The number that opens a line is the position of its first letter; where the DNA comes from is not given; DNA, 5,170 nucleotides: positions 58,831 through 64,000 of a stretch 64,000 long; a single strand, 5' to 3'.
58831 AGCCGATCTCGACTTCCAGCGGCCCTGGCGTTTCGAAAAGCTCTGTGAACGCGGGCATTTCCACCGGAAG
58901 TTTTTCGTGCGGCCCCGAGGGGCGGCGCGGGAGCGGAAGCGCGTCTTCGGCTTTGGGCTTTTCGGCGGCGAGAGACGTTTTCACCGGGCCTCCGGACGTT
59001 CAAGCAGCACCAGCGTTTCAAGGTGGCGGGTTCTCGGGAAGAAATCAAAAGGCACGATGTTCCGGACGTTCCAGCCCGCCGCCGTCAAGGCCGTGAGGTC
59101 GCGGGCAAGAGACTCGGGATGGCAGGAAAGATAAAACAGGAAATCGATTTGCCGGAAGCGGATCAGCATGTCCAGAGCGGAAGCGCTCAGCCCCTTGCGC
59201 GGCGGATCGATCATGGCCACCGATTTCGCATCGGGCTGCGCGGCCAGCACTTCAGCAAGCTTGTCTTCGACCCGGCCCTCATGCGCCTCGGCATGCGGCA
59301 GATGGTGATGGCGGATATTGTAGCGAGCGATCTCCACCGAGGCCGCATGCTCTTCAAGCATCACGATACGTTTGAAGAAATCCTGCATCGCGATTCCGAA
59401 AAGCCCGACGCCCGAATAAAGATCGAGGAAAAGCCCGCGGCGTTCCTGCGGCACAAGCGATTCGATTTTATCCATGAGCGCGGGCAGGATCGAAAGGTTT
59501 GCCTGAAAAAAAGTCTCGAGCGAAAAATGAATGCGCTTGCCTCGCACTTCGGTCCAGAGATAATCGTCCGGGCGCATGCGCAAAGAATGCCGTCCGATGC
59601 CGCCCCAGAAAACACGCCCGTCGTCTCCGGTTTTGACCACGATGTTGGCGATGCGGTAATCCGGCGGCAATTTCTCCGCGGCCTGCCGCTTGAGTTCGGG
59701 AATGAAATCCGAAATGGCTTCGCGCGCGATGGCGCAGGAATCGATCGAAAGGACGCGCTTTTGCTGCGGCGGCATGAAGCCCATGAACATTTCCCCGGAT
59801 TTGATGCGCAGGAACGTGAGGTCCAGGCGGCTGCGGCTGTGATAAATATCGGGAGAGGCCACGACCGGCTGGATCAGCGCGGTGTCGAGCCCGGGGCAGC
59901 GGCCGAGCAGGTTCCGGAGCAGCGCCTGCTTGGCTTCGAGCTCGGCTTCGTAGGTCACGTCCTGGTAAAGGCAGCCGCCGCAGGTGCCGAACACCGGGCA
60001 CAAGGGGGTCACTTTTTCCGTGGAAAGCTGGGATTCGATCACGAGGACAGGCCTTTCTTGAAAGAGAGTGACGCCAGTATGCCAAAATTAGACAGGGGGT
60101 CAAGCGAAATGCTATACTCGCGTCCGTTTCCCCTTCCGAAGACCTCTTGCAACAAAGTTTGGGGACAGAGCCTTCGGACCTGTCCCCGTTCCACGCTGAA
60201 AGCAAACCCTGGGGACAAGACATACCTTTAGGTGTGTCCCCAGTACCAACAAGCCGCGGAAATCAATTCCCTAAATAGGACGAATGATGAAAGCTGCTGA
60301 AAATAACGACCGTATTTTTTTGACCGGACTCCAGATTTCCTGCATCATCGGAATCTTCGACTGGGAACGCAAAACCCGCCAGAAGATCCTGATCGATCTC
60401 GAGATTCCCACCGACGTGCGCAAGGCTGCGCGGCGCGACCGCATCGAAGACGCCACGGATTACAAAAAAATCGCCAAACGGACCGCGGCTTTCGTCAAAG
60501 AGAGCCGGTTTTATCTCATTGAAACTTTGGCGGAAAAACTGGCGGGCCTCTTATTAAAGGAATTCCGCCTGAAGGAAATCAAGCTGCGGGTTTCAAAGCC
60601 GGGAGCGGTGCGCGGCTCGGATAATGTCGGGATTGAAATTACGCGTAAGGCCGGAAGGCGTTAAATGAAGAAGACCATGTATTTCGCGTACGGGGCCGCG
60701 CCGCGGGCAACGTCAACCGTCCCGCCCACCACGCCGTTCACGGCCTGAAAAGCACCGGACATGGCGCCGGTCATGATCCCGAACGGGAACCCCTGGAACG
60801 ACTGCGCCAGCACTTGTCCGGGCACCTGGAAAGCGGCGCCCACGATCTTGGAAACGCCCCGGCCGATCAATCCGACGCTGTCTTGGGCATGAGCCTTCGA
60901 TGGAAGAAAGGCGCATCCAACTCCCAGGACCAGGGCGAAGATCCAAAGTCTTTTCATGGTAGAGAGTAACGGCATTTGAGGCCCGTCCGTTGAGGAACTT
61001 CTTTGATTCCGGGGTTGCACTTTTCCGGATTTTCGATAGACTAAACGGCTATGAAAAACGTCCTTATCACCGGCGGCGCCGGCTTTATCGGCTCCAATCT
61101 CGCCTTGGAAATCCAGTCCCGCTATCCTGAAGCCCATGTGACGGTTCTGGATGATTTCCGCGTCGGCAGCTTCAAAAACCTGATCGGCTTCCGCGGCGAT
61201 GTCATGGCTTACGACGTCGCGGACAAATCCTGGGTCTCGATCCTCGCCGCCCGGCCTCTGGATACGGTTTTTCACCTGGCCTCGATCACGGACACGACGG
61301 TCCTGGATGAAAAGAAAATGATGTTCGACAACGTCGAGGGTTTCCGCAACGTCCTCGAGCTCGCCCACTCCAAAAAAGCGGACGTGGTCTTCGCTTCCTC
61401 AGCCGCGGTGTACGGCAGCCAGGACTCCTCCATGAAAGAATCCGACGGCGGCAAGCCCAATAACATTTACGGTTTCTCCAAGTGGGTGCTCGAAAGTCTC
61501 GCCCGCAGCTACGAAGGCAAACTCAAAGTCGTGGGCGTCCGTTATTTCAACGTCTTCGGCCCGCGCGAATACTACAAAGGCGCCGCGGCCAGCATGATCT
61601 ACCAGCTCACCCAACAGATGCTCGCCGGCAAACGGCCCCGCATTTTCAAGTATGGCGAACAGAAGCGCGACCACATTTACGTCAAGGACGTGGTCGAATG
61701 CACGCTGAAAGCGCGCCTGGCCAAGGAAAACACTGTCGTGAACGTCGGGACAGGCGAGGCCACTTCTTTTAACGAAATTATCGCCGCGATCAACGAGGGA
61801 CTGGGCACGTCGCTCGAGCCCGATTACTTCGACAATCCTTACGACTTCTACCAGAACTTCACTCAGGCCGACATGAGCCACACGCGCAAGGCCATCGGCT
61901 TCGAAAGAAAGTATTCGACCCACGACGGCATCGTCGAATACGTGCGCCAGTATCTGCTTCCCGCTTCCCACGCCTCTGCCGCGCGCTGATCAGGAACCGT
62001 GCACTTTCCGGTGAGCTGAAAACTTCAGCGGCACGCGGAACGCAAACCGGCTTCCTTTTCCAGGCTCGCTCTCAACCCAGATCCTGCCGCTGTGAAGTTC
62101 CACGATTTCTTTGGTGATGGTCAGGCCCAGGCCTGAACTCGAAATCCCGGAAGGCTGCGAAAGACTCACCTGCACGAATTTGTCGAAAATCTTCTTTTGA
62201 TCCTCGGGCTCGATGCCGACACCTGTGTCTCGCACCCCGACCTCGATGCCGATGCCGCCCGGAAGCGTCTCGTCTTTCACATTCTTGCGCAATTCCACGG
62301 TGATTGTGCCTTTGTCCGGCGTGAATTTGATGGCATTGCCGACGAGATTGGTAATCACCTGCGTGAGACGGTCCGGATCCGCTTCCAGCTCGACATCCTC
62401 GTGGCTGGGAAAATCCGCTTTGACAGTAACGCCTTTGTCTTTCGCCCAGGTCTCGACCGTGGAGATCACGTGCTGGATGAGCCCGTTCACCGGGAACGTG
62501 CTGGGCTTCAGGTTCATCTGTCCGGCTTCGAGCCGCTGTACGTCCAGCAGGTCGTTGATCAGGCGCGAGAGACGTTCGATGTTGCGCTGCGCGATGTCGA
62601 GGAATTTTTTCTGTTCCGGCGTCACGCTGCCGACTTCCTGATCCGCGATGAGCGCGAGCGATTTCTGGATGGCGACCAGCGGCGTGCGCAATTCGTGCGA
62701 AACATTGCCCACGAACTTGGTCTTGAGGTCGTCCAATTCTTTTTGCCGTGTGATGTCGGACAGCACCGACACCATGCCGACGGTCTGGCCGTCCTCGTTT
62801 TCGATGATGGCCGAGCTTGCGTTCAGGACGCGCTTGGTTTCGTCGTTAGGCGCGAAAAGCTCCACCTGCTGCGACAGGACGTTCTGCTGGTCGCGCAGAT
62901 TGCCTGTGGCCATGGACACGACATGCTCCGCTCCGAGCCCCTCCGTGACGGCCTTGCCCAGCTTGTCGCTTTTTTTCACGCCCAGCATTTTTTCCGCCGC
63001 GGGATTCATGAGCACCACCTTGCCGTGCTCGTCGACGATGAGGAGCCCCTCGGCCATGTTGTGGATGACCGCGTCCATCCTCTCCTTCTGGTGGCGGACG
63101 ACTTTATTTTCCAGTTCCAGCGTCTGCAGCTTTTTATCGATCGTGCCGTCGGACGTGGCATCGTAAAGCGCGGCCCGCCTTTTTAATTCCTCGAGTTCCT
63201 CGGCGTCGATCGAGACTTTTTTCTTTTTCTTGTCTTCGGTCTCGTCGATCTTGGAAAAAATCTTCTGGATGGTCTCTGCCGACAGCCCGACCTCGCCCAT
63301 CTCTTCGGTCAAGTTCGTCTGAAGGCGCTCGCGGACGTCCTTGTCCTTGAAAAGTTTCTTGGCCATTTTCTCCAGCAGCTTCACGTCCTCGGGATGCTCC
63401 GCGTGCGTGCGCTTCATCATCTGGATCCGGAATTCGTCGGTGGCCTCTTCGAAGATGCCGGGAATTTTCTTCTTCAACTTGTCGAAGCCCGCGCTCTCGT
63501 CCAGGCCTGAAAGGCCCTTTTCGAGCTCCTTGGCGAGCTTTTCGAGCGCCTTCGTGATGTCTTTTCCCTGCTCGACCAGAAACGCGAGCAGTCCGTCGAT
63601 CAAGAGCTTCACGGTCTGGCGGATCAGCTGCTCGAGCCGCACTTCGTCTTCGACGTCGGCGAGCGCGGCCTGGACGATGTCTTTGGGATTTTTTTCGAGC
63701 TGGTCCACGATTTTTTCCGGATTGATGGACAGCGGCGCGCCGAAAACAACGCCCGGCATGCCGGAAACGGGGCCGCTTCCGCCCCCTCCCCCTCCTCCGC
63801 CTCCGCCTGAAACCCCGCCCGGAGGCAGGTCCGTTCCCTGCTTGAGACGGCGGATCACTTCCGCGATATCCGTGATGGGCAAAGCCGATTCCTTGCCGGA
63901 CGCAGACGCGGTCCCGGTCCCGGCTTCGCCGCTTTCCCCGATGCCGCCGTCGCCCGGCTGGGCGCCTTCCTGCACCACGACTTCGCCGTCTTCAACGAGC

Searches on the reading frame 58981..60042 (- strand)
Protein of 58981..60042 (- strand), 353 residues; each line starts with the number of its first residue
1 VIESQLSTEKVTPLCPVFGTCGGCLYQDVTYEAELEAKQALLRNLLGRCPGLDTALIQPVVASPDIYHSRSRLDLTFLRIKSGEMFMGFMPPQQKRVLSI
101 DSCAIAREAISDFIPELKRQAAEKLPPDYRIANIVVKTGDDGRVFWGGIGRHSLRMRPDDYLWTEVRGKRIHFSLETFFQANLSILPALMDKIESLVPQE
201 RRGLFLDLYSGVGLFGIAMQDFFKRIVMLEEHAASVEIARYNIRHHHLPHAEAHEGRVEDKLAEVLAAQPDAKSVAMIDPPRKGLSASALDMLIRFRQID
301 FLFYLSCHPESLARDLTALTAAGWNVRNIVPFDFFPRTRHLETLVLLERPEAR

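Call 123: search_protein_families(library=pfam, proteins=[window:58981-60042:-], max_evalue=0.0001)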
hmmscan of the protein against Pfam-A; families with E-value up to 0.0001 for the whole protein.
window:58981-60042:- (353 aa): 2 families
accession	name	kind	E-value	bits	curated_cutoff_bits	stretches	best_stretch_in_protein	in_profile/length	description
PF05958.17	tRNA_U5-meth_tr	-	3.9e-24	85.8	23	1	166-349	165-356/357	tRNA (Uracil-5-)-methyltransferase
PF05175.20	MTS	-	5.6e-05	23.3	23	1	197-263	27-95/170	Methyltransferase small domain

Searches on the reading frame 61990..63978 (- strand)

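Call 43: search_protein_families(library=pfam, proteins=[window:61990-63978:-], max_evalue=0.00001)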
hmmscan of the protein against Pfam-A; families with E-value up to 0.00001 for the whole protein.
window:61990-63978:- (662 aa): 5 families
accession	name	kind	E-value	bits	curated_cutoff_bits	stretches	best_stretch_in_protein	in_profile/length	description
PF02518.31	HATPase_c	-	7e-31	107.4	26.4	1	534-652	2-110/111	Histidine kinase-, DNA gyrase B-, and HSP90-like ATPase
PF00512.31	HisKA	-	6.3e-19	68.2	26.9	1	419-486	2-66/66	His Kinase A (phospho-acceptor) domain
PF00989.32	PAS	-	7.7e-12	45.7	22.6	1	299-409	1-113/113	PAS fold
PF13426.13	PAS_9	-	4.8e-09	36.9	27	1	310-410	2-102/103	PAS domain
PF13188.13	PAS_8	-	8.6e-07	29.1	21.8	1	299-341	1-44/65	PAS domain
